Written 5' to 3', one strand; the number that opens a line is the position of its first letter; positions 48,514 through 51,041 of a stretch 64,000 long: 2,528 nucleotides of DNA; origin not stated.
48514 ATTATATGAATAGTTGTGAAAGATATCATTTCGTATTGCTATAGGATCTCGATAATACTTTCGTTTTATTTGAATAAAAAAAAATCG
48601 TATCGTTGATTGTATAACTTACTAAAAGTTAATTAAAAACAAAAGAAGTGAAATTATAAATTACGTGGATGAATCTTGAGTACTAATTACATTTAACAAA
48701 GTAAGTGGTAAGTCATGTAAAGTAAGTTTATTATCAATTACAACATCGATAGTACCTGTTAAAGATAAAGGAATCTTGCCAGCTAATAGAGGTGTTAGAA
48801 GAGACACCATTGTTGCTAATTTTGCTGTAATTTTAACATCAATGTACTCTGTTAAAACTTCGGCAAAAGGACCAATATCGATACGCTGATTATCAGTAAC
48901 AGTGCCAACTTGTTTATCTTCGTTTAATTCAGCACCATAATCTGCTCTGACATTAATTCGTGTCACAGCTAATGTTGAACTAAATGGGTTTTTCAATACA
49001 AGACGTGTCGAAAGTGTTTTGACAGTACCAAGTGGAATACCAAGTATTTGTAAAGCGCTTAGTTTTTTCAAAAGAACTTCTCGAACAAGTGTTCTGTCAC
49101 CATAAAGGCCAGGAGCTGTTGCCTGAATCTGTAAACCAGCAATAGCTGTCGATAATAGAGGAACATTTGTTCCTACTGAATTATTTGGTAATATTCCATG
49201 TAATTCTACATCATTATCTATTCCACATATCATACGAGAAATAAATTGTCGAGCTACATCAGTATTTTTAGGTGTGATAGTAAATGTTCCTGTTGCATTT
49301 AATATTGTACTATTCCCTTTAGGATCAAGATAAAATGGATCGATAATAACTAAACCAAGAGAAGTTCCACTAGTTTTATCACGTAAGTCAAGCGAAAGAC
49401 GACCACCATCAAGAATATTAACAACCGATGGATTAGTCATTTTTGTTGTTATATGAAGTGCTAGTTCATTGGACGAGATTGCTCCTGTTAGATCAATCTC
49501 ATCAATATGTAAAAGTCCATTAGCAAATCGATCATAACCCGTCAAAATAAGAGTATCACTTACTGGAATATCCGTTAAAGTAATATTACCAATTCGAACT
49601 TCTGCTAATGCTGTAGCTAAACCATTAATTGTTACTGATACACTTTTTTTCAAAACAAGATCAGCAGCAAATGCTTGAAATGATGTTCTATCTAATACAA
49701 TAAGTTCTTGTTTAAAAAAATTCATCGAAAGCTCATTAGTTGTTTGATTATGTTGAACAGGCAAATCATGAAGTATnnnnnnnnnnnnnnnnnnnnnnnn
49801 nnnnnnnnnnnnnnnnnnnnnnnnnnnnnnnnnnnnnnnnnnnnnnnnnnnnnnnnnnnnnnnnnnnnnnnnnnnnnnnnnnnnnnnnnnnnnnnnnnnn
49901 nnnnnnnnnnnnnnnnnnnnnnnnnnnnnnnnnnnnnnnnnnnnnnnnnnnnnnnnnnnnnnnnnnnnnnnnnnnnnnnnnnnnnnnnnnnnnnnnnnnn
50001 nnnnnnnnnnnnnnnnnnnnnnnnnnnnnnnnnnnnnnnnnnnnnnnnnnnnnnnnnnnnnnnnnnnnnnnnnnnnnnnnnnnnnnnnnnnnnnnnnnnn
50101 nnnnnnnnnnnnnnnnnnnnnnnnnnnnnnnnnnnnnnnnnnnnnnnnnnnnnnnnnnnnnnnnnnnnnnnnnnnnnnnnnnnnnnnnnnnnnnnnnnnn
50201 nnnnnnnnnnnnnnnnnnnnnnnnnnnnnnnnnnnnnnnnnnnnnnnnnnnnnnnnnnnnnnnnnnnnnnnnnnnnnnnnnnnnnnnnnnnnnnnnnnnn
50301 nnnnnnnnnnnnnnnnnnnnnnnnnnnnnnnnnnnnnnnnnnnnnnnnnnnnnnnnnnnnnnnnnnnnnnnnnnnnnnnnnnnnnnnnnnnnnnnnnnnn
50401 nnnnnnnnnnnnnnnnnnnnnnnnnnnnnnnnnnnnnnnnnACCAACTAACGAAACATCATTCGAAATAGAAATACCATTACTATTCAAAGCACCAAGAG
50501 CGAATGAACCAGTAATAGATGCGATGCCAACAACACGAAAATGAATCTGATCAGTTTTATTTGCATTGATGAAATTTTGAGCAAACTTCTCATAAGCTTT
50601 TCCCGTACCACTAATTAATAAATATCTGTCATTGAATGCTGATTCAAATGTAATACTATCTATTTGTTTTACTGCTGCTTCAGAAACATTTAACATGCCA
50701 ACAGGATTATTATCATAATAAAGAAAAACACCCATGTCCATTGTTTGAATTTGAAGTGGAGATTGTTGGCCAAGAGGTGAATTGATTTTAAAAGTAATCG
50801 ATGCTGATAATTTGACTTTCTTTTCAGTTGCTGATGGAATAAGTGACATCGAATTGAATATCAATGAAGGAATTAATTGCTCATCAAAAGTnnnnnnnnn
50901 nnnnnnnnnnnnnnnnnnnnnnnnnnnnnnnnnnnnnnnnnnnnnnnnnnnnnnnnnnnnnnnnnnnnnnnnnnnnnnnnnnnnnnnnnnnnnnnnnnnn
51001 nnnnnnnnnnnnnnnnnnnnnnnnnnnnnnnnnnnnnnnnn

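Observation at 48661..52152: Giant type-II membrane protein made of reiterated about 100-aa beta-rich modules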

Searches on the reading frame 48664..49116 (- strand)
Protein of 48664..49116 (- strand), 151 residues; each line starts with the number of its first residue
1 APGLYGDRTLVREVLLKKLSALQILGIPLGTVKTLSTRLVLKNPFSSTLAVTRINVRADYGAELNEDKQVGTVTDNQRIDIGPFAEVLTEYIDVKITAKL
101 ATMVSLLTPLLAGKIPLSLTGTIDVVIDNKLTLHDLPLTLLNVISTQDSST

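Call 42: search_protein_families(library=pfam, max_evalue=1, proteins=[window:48664-49116:-])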
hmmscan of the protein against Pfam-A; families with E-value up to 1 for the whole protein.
seq(151 aa): 4 families
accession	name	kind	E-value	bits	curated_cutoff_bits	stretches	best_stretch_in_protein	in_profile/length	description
PF03168.19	LEA_2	-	0.009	16.9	25.4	1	41-125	4-82/98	Late embryogenesis abundant protein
PF24495.1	Ig_TMEM131_2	-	0.038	14.4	27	1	25-85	8-70/94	Transmembrane protein 131 second Ig-like domain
PF15058.11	Speriolin_N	-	0.07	13.5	27.9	1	75-124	88-138/228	Speriolin N terminus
PF10631.14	DUF2477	-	0.28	12.2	20.6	1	38-89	5-55/142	Protein of unknown function (DUF2477)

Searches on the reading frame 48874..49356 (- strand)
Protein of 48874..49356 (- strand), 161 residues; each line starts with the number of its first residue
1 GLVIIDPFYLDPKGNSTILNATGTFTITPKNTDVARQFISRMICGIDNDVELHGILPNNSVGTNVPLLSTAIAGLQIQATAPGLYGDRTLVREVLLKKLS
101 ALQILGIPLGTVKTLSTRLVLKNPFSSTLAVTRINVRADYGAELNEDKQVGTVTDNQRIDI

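Call 42: search_protein_families(library=pfam, max_evalue=1, proteins=[window:48874-49356:-])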
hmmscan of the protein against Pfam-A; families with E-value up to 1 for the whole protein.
seq(161 aa): 1 family
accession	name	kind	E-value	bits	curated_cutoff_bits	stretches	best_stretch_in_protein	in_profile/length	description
PF08949.16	PRD1_P5_C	-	0.097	12.9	25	1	48-93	102-144/219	Bacteriophage PRD1, spike protein P5, C-terminal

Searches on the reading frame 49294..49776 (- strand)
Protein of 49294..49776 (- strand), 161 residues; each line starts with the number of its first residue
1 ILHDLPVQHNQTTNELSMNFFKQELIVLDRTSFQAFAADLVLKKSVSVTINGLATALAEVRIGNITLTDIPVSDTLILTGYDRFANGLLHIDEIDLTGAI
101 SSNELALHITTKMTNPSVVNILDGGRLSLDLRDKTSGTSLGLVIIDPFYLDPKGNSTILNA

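Call 42: search_protein_families(library=pfam, max_evalue=1, proteins=[window:49294-49776:-])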
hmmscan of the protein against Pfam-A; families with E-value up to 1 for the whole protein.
seq(161 aa): 4 families
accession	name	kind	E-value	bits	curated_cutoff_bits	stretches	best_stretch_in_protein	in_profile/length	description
PF12505.14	DUF3712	-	2.3e-13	51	24.1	1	7-130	8-124/125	Protein of unknown function (DUF3712)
PF22786.2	Tag1_C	-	0.00035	21.3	27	1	9-76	43-110/113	Tag1 C-terminal domain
PF13944.12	Calycin_like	-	0.014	16.1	30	1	44-114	34-109/124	Calycin-like beta-barrel domain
PF20816.2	PBV_CP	-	0.031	13.5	27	1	12-95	246-333/515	Picobirnavirus, Capsid protein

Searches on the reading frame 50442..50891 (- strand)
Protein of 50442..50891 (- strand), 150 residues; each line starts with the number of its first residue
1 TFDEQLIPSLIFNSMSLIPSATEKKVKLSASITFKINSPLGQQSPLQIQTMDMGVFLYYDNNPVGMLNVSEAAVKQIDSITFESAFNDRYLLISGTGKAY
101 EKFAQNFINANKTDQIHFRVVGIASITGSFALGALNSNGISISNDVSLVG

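Call 50: predict_structure(alignment_id=A3)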
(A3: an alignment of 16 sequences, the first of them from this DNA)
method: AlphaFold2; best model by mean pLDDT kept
length: 150 residues; sequences in the alignment: 16
mean_pLDDT: 81.3   pTM: 0.71
mean pLDDT of the five models: 81.3, 81.1, 78.2, 70.5, 67.2
residues with pLDDT >= 90: 2; 70-90: 134; 50-70: 14; < 50: 0
segments of 3 or more residues with pLDDT < 50: none
pLDDT, mean of each block of 10 residues (from residue 1): 76 75 72 80 83 87 86 87 86 74 83 84 87 84 79
secondary structure, 60 per line:
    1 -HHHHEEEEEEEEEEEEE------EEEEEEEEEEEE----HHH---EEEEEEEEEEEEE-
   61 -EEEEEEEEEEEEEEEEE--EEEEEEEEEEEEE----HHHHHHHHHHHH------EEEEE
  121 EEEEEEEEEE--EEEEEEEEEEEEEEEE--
elements in order: H2-5 E6-18 E25-36 E47-59 E62-78 E81-93 H98-109 E116-130 E133-148
